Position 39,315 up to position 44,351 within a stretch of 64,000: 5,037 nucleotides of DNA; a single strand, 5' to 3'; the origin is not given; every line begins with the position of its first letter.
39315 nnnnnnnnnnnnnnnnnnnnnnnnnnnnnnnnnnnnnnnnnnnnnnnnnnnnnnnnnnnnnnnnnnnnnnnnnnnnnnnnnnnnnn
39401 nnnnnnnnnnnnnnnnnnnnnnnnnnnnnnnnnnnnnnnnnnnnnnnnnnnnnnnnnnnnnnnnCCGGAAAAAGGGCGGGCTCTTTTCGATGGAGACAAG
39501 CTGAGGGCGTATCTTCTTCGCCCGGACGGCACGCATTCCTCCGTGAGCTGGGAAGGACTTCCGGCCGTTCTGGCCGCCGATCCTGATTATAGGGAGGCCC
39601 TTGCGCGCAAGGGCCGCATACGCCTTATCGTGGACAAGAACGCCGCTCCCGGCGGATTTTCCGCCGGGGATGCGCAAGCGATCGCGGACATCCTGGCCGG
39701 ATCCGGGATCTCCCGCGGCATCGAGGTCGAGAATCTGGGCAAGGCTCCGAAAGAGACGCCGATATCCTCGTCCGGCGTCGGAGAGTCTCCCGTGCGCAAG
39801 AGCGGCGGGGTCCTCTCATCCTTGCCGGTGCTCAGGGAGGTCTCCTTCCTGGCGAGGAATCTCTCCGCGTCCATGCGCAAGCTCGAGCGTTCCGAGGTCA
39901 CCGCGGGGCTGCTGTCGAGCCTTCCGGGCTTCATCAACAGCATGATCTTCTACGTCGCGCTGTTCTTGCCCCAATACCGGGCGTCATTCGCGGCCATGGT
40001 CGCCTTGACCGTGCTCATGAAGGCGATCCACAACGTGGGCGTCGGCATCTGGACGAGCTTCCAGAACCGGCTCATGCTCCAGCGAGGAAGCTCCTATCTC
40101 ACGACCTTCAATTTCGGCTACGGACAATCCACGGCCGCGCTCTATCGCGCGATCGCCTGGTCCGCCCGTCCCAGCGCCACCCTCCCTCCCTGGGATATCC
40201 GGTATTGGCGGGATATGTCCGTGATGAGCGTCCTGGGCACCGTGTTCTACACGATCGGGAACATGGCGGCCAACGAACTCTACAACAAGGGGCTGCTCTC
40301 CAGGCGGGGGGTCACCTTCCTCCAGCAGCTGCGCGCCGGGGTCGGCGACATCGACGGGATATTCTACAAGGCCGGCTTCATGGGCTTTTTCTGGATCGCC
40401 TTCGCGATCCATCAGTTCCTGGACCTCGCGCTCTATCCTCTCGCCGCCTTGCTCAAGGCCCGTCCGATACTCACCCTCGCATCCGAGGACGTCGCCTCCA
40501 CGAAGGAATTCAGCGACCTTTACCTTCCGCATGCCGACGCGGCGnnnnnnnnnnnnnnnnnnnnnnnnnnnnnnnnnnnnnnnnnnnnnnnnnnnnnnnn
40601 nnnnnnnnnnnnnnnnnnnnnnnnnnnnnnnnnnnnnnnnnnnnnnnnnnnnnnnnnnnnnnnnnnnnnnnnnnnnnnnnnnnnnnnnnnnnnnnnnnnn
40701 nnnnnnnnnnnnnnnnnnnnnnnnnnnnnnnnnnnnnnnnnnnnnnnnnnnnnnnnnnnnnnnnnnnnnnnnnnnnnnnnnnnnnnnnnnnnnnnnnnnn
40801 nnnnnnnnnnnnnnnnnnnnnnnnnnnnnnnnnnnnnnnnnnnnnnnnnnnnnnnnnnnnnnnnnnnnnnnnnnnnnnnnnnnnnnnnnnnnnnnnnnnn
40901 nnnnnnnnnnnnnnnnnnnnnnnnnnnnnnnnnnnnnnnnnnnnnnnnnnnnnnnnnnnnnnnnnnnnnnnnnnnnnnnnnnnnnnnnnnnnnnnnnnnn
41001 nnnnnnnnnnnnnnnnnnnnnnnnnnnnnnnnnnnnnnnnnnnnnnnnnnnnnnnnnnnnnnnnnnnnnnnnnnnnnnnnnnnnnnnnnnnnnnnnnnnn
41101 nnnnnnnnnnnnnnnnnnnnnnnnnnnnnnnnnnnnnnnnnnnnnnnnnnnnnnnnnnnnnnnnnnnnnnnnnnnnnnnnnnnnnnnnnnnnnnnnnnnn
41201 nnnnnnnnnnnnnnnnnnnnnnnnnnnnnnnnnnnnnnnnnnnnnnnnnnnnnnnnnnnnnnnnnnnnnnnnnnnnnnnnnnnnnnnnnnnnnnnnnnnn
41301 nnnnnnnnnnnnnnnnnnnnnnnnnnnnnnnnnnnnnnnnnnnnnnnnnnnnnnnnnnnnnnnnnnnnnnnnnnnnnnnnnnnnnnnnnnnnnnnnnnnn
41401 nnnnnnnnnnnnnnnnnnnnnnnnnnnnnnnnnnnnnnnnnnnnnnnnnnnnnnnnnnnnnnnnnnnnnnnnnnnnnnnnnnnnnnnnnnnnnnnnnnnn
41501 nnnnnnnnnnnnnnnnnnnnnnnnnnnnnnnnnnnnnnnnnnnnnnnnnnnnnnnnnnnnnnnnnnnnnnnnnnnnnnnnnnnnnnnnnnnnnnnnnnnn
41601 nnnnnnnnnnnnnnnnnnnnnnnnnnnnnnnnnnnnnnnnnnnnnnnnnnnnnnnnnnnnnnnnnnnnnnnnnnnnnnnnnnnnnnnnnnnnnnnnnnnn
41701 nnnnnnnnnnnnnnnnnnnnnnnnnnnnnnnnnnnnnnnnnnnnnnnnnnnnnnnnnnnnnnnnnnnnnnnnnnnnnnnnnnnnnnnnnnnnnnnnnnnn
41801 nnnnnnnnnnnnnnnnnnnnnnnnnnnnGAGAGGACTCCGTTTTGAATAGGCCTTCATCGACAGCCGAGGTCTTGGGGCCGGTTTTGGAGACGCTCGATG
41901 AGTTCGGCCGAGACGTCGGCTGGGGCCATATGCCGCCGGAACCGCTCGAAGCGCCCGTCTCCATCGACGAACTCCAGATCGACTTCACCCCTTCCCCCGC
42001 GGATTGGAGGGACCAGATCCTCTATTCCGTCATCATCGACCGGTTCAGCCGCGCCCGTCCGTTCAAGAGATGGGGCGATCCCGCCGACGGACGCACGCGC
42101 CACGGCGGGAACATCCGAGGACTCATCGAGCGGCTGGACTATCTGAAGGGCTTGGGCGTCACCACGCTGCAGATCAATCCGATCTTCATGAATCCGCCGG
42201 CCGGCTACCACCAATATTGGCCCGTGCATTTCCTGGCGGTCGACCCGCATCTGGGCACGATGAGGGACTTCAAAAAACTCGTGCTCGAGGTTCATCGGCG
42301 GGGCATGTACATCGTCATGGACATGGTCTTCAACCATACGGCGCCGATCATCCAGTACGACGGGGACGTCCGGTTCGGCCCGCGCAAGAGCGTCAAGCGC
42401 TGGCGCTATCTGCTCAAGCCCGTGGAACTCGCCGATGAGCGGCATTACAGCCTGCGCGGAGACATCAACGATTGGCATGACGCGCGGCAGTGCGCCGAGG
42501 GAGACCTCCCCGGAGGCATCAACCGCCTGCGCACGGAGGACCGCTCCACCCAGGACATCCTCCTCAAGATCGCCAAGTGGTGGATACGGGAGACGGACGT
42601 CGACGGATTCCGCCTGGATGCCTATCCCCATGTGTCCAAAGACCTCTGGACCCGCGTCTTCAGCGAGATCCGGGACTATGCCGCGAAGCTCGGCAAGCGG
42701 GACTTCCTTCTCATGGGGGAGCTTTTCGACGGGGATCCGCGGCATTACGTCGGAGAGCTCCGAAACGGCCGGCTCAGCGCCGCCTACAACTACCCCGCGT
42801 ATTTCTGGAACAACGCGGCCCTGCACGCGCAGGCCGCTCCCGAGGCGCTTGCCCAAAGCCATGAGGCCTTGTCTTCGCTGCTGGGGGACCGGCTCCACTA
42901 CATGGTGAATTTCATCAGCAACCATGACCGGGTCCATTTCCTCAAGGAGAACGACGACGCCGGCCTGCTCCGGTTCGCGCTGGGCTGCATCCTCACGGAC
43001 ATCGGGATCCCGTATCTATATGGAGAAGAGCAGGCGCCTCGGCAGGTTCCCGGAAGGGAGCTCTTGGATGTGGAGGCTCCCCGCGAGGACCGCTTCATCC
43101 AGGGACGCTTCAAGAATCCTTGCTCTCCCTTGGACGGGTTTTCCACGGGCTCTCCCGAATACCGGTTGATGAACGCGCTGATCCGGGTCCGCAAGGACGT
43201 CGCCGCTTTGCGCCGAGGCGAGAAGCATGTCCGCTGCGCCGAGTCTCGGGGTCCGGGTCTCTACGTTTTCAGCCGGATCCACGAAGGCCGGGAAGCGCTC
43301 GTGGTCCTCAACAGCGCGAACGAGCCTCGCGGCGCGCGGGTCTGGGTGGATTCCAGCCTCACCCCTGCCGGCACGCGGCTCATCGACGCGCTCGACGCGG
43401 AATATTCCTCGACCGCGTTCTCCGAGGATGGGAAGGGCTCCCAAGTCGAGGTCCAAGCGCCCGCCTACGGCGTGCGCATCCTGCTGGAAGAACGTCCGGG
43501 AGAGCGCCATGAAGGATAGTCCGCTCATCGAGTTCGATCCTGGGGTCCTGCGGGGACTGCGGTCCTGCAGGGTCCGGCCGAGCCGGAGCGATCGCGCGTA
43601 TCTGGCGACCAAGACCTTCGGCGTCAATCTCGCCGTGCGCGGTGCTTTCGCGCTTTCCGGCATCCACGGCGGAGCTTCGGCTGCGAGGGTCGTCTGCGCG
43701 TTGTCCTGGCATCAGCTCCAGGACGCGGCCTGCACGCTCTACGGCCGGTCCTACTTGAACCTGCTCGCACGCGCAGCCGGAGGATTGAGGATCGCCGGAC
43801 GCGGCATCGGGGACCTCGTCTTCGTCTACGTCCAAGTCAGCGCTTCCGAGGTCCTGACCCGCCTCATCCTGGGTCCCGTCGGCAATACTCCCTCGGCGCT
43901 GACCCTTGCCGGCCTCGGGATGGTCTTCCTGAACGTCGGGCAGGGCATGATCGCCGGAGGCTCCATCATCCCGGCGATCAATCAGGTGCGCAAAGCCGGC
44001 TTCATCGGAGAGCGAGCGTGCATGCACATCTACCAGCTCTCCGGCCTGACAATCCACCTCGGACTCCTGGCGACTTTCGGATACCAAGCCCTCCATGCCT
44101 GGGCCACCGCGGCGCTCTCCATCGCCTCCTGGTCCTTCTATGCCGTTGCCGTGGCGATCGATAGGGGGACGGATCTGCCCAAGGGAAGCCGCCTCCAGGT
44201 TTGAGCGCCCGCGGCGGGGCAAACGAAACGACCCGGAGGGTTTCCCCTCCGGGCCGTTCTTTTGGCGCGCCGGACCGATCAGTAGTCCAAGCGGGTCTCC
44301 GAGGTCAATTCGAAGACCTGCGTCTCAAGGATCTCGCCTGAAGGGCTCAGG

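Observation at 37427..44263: Translationally coupled four-gene operon downstream of a PhoBR-like pair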

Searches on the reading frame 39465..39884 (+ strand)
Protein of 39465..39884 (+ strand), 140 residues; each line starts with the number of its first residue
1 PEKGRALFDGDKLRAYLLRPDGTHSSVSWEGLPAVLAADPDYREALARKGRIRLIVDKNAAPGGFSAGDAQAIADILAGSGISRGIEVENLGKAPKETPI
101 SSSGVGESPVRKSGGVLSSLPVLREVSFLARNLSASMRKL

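Call 110: search_protein_families(library=pfam, proteins=[window:39465-39884:+], max_evalue=0.01)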
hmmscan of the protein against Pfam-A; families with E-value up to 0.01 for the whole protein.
window:39465-39884:+ (140 aa): 0 families

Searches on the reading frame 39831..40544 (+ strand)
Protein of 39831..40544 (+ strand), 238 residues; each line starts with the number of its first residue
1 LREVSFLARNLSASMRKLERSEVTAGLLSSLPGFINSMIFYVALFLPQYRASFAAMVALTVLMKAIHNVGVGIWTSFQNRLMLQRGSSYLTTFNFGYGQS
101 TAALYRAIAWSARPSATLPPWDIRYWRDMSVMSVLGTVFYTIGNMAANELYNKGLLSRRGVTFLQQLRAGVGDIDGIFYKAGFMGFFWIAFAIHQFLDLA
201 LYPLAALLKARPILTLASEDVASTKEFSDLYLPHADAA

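Call 67: find_homologous_proteins(query=A5, max_evalue=0.00001)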
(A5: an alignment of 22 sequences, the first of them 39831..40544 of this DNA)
Query A5 (22 sequences): 8000 candidates shared short words with the query, none scored E <= 0.00001.

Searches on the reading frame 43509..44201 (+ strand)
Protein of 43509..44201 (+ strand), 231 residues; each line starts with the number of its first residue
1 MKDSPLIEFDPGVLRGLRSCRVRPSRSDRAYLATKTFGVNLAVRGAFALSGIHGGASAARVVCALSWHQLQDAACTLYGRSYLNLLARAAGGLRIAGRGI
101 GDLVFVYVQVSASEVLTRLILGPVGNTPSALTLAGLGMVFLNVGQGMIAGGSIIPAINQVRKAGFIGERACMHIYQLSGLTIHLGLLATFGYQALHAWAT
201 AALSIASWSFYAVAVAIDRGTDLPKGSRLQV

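Call 9: search_protein_families(library=pfam, proteins=[window:43509-44201:+], max_evalue=0.01)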
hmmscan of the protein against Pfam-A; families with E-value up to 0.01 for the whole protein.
window:43509-44201:+ (231 aa): 0 families

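Call 10: search_protein_families(library=ncbifam, proteins=[window:43509-44201:+], max_evalue=0.01)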
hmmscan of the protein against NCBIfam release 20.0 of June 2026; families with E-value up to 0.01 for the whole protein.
window:43509-44201:+ (231 aa): 0 families

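Call 118: search_protein_families(library=padloc, proteins=[window:43509-44201:+], max_evalue=0.01)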
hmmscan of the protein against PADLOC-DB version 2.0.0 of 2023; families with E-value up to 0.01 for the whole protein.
window:43509-44201:+ (231 aa): 0 families
